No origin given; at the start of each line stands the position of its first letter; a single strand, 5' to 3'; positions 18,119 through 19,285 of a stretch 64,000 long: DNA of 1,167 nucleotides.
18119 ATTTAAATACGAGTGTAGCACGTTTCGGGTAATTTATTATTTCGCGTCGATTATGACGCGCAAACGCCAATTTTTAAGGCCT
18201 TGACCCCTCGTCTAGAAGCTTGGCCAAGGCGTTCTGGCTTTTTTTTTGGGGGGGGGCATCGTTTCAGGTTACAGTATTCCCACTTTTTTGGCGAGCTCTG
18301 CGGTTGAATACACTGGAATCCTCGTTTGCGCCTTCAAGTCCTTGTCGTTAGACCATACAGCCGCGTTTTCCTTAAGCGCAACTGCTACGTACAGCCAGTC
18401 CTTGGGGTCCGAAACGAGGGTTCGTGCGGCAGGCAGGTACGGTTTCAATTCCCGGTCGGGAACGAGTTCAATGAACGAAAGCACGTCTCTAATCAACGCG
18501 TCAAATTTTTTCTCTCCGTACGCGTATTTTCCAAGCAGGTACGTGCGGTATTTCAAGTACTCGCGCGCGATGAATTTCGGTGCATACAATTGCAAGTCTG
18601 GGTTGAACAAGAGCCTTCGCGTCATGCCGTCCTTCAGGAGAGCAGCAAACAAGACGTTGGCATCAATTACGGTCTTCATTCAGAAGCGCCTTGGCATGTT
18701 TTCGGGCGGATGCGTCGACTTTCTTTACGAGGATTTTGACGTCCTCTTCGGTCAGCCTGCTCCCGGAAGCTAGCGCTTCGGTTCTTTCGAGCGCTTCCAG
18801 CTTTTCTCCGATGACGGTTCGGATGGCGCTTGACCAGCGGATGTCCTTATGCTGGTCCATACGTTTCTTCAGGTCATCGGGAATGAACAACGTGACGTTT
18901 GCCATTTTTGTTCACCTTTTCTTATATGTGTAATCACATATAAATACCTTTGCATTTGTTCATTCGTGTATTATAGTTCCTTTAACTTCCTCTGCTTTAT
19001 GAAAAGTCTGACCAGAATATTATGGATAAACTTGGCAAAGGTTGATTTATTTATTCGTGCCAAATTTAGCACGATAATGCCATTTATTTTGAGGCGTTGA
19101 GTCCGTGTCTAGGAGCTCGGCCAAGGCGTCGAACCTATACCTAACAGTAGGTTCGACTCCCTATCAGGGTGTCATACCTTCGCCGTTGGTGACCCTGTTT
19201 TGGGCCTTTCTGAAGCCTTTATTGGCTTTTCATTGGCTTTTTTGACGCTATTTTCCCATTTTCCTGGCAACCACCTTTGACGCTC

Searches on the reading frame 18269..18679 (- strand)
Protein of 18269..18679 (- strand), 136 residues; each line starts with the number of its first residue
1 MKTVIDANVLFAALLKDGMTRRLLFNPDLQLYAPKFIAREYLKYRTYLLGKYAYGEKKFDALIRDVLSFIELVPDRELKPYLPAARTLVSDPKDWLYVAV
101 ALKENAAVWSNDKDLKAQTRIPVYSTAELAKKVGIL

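Call 17: search_protein_families(library=pfam, proteins=[window:18269-18679:-], max_evalue=0.01)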
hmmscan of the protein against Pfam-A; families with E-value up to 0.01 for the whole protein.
window:18269-18679:- (136 aa): 3 families
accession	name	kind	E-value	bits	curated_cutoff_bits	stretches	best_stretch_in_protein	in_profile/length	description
PF10130.15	PIN_2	-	1.1e-23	84.4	22.4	1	4-116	1-116/133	PIN domain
PF01850.27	PIN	-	0.00027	22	23.6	1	4-117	2-116/120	PIN domain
PF13470.12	PIN_3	-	0.001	20.3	27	1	2-107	1-107/115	PIN domain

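Call 95: find_homologous_proteins(query=window:18269-18679:-, max_evalue=1e-8)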
Query window:18269-18679:- (136 aa): 33 proteins with E <= 1e-8 among 69 candidates.
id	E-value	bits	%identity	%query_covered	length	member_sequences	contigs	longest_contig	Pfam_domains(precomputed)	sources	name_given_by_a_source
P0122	6.2e-82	290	100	100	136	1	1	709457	PF10130.16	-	-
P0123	5.5e-48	180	65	100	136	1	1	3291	PF10130.16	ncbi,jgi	jgi:predicted nucleic acid-binding protein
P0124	3.2e-46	175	61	100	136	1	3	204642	PF01850.28,PF10130.16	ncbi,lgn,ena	ncbi:MAG: PIN domain-containing protein [Candidatus Micrarchaeota archaeon]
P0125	8.9e-45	170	55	100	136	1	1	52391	PF10130.16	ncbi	ncbi:MAG: PIN domain-containing protein [Candidatus Micrarchaeota archaeon]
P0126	3.3e-44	168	57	100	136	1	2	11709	PF10130.16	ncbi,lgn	-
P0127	2.5e-40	156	54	100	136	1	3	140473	PF10130.16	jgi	-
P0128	1.8e-39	153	53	100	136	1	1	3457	PF10130.16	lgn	-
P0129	4.6e-38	148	49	100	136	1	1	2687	PF10130.16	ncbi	-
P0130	1.8e-37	146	49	99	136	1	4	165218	PF10130.16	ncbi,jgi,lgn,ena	-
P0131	3.8e-37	145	51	98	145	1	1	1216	PF10130.16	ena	-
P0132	5.6e-37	145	50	100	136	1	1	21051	PF10130.16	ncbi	-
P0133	6.2e-37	145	49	100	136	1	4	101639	PF10130.16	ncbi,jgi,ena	-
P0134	6.4e-36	141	53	98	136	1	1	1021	PF10130.16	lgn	-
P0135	1.0e-35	141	53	98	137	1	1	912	PF10130.16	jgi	jgi:predicted nucleic acid-binding protein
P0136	2.2e-35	140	53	100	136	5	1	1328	PF10130.16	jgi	-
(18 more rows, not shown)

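Call 96: find_encoding_contigs(protein=P0124, flank=6000, max_places=3)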
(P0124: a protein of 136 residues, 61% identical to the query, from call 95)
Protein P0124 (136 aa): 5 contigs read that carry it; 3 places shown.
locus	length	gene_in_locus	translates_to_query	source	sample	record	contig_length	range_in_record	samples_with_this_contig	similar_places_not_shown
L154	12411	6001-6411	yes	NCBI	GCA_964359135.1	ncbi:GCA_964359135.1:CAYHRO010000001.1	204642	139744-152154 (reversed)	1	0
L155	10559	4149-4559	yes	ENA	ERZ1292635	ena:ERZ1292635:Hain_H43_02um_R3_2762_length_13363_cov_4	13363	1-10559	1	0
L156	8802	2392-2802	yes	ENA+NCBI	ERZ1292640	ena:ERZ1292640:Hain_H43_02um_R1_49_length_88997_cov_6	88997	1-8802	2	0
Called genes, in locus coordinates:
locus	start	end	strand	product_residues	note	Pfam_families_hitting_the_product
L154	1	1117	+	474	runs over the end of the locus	PF10092:DUF2330 (faint)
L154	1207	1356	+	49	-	-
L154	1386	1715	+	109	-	-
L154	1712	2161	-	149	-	-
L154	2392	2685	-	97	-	-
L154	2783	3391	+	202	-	PF18179:SUa-2TM (weak), PF07885:Ion_trans_2 (weak)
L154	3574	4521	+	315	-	-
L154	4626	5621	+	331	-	-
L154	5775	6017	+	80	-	PF26688:RHH_12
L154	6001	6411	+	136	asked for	PF01850:PIN (weak), PF10130:PIN_2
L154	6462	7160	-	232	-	-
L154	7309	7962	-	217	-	-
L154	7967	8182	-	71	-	-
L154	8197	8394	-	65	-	-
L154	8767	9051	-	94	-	PF12773:DZR (weak)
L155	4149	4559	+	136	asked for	PF01850:PIN (weak), PF10130:PIN_2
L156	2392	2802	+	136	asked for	PF01850:PIN (weak), PF10130:PIN_2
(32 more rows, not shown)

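Call 97: find_encoding_contigs(protein=P0123, flank=6000, max_places=2)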
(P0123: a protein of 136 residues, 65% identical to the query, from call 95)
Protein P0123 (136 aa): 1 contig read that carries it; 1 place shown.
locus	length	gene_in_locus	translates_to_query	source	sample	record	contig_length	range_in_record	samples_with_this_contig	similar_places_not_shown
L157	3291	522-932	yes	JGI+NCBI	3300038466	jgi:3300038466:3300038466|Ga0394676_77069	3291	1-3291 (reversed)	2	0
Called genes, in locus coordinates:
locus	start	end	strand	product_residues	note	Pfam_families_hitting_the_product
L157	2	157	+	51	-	?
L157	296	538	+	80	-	PF26688:RHH_12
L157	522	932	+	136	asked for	PF10130:PIN_2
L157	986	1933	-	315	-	PF05050:Methyltransf_21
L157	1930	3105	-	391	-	-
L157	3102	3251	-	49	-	-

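Call 98: find_encoding_contigs(protein=P0126, flank=6000, max_places=2)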
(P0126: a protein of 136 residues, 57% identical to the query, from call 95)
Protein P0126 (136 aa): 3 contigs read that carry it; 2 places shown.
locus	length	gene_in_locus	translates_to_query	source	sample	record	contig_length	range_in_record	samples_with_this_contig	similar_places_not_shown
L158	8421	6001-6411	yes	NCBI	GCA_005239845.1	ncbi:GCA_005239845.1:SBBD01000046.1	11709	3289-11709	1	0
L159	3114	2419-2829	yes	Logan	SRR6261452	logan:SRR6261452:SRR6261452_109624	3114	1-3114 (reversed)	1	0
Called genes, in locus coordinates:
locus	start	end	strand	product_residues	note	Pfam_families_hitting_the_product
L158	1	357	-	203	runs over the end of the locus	PF02777:Sod_Fe_C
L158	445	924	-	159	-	-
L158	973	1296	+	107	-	-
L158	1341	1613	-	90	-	-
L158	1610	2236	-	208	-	-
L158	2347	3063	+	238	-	-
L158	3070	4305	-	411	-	PF05496:RuvB_N (weak), PF00004:AAA, PF21960:RCF1-5-like_lid (weak)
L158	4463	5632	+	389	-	PF01926:MMR_HSR1, PF02421:FeoB_N, PF08438:YGR210-like_G4, PF02824:TGS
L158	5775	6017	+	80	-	PF26688:RHH_12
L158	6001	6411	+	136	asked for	PF10130:PIN_2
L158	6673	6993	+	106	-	-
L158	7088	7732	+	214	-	PF00300:His_Phos_1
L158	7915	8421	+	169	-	?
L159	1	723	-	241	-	?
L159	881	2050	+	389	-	PF01926:MMR_HSR1, PF02421:FeoB_N, PF08438:YGR210-like_G4, PF02824:TGS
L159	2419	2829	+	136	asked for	PF10130:PIN_2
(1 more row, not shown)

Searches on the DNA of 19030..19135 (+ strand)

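Call 43: search_dna_similar(query=window:19030-19135:+, collection=plasmids, mode=distant, max_evalue=1, max_rows=10)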
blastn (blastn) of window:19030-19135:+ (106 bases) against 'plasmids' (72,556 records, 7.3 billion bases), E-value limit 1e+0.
No match.

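Call 44: search_dna_similar(query=window:19030-19135:+, collection=phages, mode=distant, max_evalue=1, max_rows=10)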
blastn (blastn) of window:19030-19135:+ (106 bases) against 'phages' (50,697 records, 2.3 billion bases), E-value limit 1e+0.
No match.
